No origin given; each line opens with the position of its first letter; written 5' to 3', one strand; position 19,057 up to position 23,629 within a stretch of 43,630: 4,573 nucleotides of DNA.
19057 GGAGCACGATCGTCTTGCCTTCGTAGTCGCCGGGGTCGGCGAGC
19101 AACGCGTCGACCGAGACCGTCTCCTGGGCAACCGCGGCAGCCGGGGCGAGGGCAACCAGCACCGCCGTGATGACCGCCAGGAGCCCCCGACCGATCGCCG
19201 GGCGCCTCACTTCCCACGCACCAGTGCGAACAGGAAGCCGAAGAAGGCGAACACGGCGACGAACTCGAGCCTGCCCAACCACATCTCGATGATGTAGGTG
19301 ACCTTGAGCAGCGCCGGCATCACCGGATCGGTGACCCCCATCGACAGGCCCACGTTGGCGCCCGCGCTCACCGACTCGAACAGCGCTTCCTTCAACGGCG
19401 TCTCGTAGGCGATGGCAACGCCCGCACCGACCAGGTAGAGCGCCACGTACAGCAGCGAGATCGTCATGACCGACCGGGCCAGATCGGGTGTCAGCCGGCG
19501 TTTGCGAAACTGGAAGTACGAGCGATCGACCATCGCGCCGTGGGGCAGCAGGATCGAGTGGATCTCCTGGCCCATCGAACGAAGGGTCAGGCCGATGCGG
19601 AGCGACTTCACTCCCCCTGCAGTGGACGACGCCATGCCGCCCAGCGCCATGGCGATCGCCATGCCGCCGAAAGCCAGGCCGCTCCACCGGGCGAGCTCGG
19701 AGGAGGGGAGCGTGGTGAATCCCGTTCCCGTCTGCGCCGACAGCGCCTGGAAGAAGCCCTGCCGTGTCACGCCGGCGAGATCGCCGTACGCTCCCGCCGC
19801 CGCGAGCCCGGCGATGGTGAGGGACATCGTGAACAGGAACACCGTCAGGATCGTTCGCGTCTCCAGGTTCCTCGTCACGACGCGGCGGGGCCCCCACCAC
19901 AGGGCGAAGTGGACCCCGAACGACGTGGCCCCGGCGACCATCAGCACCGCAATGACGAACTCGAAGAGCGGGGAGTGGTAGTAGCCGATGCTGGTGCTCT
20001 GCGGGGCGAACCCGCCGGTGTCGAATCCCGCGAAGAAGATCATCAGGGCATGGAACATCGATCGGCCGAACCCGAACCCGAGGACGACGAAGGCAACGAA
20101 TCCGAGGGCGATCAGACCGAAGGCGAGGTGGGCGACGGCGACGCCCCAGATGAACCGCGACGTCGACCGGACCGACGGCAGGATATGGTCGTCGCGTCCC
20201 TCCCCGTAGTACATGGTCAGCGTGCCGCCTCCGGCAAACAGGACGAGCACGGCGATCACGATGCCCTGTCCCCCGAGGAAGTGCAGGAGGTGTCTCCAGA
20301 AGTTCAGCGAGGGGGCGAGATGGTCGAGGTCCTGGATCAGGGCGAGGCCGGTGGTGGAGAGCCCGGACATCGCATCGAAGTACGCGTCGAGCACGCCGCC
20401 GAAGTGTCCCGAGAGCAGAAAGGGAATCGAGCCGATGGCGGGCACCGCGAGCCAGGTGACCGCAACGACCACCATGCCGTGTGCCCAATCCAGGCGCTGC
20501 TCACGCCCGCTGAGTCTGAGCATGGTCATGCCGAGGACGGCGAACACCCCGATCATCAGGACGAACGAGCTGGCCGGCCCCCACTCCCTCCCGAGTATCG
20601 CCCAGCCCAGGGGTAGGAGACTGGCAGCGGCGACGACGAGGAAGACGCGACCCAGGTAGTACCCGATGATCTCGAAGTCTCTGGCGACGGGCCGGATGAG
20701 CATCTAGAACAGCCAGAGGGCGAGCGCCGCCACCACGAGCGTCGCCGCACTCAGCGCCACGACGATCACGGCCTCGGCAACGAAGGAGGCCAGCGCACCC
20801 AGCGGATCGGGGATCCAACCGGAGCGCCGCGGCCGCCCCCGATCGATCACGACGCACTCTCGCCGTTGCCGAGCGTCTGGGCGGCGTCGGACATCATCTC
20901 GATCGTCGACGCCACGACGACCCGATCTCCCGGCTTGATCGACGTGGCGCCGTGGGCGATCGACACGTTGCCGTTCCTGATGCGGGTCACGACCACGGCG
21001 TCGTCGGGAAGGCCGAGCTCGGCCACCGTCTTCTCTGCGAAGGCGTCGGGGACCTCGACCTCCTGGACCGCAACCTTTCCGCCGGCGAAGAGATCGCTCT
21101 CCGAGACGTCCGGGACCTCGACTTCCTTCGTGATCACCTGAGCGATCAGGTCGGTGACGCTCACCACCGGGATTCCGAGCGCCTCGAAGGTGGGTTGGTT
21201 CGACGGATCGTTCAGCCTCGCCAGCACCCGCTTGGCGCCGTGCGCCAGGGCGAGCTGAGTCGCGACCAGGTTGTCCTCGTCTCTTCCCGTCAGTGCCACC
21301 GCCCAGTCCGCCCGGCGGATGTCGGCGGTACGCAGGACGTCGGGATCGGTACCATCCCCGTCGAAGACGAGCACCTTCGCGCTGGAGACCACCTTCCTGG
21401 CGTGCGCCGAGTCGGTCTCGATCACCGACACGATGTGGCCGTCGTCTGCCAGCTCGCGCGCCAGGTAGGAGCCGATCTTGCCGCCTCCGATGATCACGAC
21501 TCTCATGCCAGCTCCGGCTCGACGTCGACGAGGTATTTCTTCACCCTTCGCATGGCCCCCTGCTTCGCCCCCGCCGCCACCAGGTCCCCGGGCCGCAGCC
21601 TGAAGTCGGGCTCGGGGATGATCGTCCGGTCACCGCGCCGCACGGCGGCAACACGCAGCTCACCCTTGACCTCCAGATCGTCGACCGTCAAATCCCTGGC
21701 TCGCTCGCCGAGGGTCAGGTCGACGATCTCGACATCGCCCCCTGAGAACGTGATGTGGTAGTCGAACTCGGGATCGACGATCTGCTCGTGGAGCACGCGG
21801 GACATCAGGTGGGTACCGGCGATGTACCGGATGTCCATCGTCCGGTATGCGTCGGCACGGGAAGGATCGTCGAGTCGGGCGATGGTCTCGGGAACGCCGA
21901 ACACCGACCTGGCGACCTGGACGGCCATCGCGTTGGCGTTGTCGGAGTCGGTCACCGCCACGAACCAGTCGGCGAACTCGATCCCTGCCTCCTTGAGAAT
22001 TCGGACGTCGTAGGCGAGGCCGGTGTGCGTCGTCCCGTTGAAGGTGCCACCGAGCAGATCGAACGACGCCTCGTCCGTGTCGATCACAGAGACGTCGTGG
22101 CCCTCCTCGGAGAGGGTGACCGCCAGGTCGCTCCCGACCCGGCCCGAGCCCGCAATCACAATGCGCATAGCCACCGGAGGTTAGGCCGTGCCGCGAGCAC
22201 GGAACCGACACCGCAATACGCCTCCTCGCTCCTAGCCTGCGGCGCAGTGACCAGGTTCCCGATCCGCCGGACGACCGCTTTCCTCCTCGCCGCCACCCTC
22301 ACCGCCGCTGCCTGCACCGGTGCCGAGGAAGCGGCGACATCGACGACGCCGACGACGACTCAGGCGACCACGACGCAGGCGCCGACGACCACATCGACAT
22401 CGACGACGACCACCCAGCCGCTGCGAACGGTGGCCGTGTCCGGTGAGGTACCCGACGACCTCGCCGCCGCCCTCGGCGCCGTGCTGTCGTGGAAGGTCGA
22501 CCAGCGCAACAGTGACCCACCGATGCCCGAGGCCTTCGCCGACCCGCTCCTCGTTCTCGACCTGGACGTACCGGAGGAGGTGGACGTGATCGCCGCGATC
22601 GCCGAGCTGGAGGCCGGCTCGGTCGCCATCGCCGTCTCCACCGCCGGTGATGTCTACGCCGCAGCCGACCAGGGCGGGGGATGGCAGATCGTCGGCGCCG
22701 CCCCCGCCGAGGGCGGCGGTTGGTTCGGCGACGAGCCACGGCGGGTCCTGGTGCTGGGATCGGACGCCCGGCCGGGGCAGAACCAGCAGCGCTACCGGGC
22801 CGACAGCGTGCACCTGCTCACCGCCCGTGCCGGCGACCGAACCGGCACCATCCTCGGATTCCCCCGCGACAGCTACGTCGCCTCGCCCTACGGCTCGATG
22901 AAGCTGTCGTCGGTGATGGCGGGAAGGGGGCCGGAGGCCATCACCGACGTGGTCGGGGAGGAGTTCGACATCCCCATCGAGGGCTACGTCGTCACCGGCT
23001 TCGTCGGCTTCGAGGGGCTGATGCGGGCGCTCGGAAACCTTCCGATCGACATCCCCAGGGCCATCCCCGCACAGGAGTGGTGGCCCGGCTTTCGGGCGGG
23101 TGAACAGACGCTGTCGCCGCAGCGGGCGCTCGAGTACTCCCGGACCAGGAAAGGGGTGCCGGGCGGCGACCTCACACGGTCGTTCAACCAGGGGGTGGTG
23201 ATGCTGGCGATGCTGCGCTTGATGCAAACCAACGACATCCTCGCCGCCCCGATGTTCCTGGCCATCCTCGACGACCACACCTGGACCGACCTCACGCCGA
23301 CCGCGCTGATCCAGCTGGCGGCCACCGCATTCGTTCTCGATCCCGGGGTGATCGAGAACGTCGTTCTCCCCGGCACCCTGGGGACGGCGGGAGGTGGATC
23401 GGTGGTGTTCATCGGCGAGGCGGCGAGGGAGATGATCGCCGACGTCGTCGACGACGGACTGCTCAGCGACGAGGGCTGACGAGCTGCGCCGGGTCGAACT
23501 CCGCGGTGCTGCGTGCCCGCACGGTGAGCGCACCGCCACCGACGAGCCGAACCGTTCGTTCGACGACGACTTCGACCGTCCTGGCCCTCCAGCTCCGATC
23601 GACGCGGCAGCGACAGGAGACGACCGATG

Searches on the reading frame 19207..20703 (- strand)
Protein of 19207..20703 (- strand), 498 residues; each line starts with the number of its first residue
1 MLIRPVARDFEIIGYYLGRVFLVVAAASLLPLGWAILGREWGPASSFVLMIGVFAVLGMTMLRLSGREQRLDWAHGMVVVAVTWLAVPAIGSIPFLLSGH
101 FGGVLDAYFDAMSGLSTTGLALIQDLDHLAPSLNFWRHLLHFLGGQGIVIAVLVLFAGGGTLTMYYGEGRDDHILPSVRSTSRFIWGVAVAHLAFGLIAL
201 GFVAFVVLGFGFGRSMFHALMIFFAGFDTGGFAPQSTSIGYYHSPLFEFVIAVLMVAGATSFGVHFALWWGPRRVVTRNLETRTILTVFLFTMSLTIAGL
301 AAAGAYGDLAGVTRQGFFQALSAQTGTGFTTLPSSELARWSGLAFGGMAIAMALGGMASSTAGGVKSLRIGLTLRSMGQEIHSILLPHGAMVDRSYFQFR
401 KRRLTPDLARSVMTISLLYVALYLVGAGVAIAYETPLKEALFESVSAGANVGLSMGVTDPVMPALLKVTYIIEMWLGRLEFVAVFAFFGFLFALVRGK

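Call 82: search_protein_families(library=pfam, proteins=[window:19207-20703:-], max_evalue=0.01)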
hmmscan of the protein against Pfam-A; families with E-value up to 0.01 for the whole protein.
window:19207-20703:- (498 aa): 1 family
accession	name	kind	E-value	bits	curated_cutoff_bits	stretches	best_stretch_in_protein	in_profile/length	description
PF02386.22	TrkH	-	5.2e-45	154.3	27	1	60-488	19-490/502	Cation transport protein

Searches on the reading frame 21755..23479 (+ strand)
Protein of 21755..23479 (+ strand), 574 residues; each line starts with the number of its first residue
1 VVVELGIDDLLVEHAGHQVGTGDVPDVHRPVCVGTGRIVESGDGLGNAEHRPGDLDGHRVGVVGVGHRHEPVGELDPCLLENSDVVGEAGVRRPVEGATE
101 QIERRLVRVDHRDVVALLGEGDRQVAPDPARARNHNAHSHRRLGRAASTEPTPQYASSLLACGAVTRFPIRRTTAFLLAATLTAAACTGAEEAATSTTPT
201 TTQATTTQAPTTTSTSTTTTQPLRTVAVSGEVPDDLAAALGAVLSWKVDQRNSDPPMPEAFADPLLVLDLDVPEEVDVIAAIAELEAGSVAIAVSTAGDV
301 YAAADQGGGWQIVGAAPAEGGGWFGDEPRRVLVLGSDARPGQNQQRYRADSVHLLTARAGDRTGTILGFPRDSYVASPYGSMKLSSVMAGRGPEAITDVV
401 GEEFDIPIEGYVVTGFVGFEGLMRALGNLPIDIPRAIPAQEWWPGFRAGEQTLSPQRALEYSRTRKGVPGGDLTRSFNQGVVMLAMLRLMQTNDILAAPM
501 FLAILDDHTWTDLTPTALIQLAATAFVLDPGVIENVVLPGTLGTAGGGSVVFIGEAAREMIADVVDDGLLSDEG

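Call 88: search_protein_families(library=pfam, proteins=[window:21755-23479:+], max_evalue=0.001)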
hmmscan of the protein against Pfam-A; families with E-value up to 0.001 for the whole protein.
window:21755-23479:+ (574 aa): 1 family
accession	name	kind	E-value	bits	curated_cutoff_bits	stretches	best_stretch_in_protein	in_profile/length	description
PF03816.19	LytR_cpsA_psr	-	1e-20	74.8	24.6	1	348-491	1-149/150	LytR_cpsA_psr family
